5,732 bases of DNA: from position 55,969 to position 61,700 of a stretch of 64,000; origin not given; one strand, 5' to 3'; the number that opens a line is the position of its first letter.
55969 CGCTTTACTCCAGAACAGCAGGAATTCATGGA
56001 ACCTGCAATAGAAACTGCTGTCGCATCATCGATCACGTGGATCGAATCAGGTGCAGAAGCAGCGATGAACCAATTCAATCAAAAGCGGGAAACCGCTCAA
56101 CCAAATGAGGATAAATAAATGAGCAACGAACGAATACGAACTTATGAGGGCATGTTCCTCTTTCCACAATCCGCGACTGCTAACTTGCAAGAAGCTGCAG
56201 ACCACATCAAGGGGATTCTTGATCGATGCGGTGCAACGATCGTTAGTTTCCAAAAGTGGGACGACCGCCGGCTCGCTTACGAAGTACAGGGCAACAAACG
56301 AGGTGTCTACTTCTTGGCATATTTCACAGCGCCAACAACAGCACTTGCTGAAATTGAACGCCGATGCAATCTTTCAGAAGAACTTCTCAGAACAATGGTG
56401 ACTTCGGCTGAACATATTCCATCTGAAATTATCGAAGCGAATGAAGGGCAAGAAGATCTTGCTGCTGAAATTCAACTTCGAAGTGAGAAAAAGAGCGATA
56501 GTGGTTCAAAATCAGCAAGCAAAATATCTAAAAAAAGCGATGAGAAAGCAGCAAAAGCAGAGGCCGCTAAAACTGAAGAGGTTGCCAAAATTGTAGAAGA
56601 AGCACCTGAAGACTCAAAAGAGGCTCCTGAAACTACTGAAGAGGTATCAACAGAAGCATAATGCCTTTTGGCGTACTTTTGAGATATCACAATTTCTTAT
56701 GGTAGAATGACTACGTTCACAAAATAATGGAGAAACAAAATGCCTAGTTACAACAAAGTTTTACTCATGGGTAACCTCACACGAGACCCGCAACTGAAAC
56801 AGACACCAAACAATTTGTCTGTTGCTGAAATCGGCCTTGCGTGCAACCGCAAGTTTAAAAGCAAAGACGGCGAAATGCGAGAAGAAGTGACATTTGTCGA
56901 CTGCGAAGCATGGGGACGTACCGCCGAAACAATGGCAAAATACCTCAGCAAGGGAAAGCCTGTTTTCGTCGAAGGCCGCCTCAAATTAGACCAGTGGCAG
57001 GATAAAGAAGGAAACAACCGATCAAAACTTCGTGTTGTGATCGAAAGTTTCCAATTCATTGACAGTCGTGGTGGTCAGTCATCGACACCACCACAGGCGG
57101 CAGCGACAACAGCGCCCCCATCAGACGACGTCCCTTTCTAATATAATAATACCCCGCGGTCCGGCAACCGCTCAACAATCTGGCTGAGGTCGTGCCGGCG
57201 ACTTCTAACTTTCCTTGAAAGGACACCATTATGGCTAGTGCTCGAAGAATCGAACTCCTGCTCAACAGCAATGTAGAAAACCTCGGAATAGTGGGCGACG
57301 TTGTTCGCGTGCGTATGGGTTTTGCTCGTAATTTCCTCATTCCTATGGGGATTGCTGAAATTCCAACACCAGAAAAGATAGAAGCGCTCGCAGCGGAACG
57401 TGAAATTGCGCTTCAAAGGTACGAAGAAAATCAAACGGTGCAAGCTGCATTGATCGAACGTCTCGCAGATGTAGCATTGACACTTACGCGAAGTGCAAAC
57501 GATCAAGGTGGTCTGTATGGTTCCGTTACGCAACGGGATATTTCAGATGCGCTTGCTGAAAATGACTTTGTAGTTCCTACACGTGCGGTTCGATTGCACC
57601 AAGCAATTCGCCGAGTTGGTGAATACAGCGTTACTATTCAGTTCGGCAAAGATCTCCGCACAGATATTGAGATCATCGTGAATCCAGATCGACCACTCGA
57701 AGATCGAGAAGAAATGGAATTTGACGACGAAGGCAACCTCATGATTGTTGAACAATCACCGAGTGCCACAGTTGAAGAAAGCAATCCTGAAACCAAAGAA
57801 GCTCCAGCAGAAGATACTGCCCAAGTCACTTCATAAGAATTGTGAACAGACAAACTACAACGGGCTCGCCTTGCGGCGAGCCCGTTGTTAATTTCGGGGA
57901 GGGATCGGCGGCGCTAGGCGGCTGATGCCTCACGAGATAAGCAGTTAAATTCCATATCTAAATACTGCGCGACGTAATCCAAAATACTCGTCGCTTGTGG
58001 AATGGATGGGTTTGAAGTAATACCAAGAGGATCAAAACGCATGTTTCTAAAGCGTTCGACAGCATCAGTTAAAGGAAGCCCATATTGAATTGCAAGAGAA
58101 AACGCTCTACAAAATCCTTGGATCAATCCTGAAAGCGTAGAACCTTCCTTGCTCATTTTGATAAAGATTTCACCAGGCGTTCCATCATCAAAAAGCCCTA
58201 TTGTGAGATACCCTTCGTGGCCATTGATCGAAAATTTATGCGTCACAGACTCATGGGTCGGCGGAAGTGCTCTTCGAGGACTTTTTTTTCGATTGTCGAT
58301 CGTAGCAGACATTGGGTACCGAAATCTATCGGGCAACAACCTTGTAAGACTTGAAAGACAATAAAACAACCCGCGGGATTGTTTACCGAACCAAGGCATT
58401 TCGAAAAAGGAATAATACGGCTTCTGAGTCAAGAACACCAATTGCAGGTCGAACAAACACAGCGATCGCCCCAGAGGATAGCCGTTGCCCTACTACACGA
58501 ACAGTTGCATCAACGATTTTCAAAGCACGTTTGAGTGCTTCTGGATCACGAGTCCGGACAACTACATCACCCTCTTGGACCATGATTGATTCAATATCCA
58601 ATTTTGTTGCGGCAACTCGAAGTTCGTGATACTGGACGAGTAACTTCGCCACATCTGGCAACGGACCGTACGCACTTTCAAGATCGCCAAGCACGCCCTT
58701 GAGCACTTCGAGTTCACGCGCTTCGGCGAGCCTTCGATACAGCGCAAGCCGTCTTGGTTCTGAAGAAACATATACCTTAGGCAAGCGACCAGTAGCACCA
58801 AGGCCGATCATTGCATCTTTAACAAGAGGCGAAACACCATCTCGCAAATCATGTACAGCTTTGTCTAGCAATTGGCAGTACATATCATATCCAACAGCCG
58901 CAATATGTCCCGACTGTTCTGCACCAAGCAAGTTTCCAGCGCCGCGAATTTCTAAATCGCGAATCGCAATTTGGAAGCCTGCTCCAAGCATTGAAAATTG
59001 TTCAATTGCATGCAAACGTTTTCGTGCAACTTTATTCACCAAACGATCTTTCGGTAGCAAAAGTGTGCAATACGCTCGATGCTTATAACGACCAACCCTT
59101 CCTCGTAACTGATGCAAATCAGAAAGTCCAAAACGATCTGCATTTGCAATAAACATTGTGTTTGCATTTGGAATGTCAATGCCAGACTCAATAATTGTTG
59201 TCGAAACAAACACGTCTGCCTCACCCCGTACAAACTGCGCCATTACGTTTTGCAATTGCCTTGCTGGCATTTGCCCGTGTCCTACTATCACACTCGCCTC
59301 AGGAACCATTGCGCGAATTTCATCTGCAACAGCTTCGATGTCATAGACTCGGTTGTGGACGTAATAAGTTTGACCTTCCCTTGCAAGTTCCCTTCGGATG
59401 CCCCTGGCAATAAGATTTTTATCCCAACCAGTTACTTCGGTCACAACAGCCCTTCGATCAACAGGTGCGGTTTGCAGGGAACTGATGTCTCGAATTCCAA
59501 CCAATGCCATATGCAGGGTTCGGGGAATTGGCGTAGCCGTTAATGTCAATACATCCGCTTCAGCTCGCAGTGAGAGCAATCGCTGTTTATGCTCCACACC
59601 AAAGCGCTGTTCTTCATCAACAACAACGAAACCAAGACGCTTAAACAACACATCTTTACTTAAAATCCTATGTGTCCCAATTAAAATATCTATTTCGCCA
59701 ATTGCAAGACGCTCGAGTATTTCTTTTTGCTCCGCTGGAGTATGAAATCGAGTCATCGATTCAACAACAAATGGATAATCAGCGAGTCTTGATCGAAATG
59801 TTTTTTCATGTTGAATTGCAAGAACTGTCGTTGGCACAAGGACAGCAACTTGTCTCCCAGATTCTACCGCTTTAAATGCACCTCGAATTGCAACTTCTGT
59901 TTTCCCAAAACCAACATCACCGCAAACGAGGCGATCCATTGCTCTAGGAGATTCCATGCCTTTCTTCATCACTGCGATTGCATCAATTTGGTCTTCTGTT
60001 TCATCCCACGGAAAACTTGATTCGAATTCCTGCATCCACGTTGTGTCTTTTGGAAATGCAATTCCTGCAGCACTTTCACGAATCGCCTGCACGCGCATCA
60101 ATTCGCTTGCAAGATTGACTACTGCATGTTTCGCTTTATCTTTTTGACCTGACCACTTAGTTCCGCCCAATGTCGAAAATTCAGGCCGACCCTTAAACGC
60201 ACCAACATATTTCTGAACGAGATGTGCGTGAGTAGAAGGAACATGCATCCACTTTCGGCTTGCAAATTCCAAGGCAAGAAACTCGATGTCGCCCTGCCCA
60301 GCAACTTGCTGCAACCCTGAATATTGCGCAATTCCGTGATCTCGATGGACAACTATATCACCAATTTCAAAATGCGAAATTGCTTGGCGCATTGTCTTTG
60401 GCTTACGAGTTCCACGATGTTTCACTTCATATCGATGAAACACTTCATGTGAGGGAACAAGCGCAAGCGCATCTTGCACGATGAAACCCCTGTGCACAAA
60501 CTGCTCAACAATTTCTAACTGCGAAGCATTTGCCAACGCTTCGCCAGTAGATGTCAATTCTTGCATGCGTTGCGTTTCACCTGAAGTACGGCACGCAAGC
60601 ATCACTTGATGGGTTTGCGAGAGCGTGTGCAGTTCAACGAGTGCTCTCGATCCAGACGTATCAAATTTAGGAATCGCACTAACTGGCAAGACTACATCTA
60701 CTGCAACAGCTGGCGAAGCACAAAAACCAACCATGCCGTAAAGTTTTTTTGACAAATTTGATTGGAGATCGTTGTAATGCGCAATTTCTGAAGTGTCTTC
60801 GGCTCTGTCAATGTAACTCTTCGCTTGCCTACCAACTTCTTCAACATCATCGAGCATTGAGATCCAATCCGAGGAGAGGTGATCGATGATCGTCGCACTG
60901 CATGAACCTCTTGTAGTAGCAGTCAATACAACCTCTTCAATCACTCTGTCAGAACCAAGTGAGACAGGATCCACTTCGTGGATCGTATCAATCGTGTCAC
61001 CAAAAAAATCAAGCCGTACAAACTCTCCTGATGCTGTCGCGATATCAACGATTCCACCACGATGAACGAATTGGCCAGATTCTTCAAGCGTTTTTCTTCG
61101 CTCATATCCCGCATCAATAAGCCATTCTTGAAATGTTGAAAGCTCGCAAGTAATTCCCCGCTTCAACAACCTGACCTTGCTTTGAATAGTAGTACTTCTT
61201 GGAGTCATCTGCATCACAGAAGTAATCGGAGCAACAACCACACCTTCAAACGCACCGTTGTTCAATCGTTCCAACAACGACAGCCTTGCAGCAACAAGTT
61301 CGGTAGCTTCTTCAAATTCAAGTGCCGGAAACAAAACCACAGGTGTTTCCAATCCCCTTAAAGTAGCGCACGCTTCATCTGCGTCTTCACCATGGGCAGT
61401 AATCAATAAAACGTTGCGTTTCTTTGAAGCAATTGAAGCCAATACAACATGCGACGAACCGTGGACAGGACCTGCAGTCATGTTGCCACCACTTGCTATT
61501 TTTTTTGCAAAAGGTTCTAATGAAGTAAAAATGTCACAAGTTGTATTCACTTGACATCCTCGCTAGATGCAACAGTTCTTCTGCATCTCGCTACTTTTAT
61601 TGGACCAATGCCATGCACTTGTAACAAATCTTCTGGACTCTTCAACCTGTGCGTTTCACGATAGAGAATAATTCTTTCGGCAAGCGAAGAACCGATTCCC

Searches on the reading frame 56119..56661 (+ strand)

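Call 83: search_protein_families(library=pfam, proteins=[window:56119-56661:+], max_evalue=0.001)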
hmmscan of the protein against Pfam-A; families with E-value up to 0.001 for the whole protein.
window:56119-56661:+ (180 aa): 1 family
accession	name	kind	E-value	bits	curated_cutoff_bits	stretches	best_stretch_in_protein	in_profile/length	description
PF01250.22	Ribosomal_S6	-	3.3e-21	75.7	27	1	8-95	1-89/90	Ribosomal protein S6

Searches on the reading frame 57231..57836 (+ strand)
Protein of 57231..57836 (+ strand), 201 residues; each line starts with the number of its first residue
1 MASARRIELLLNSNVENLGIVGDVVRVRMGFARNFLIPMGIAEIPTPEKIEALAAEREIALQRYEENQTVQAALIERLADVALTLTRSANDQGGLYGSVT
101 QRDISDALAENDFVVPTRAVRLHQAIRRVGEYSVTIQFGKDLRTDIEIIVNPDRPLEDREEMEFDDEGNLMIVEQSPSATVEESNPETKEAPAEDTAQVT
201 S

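Call 83: search_protein_families(library=pfam, proteins=[window:57231-57836:+], max_evalue=0.001)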
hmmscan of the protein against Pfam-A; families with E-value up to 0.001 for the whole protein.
window:57231-57836:+ (201 aa): 2 families
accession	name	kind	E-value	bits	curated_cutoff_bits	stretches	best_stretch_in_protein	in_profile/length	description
PF03948.19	Ribosomal_L9_C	-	2.9e-17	63.3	23.2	1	73-151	5-85/86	Ribosomal protein L9, C-terminal domain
PF01281.25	Ribosomal_L9_N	-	1.4e-14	53.7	20.7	1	8-52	2-46/47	Ribosomal protein L9, N-terminal domain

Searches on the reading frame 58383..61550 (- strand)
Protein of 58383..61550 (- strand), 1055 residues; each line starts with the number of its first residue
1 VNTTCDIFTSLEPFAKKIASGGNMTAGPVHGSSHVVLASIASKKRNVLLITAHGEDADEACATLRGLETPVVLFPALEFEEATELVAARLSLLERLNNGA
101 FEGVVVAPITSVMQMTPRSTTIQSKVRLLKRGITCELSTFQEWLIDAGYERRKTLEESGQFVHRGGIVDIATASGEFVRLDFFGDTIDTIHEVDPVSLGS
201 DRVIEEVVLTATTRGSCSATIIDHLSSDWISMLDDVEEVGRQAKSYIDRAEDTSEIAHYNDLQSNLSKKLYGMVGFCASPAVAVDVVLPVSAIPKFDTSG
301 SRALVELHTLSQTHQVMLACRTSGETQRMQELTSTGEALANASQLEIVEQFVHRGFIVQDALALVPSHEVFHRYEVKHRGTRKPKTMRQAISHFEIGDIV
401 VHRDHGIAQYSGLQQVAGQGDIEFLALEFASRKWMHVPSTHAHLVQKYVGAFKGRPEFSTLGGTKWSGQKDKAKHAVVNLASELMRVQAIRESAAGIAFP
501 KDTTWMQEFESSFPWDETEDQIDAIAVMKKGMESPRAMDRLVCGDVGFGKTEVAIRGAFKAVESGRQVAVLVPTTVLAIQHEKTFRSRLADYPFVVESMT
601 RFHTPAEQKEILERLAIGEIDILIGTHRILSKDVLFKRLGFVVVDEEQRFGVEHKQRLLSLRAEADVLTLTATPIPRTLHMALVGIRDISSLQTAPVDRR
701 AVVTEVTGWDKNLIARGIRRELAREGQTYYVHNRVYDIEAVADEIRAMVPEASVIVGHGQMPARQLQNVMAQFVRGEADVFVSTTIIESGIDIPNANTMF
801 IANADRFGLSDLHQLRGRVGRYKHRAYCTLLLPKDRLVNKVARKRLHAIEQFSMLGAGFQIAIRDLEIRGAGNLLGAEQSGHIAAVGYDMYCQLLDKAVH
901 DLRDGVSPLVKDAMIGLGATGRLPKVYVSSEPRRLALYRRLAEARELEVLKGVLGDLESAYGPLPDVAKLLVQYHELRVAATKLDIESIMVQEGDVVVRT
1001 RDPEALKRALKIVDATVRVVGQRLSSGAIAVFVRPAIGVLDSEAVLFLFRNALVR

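Call 60: search_protein_families(library=pfam, proteins=[window:58383-61550:-], max_evalue=0.001)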
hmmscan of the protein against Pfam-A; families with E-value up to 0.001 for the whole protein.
window:58383-61550:- (1055 aa): 7 families
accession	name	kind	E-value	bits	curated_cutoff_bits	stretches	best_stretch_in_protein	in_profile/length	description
PF00270.35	DEAD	-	6.7e-22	78.4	26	1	519-680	2-165/167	DEAD/DEAH box helicase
PF00271.37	Helicase_C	-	7.7e-20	71.6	23.5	1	721-822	11-109/110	Helicase conserved C-terminal domain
PF17757.6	UvrB_inter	-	3.2e-16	59.7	22.9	1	129-211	3-87/91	UvrB interaction domain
PF03461.20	TRCF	-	2.5e-14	53.8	25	1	921-1003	5-87/95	TRCF domain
PF02559.22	CarD_TRCF_RID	-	2.9e-11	43.7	23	1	394-449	1-57/57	CarD-like/TRCF RID domain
PF04851.21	ResIII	-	2.9e-07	31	22.5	1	520-674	7-162/164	Type III restriction enzyme, res subunit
PF22590.2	Cas3-like_C_2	-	0.00036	21.2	27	1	726-823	3-105/106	CRISPR-associated nuclease/helicase Cas3, C-terminal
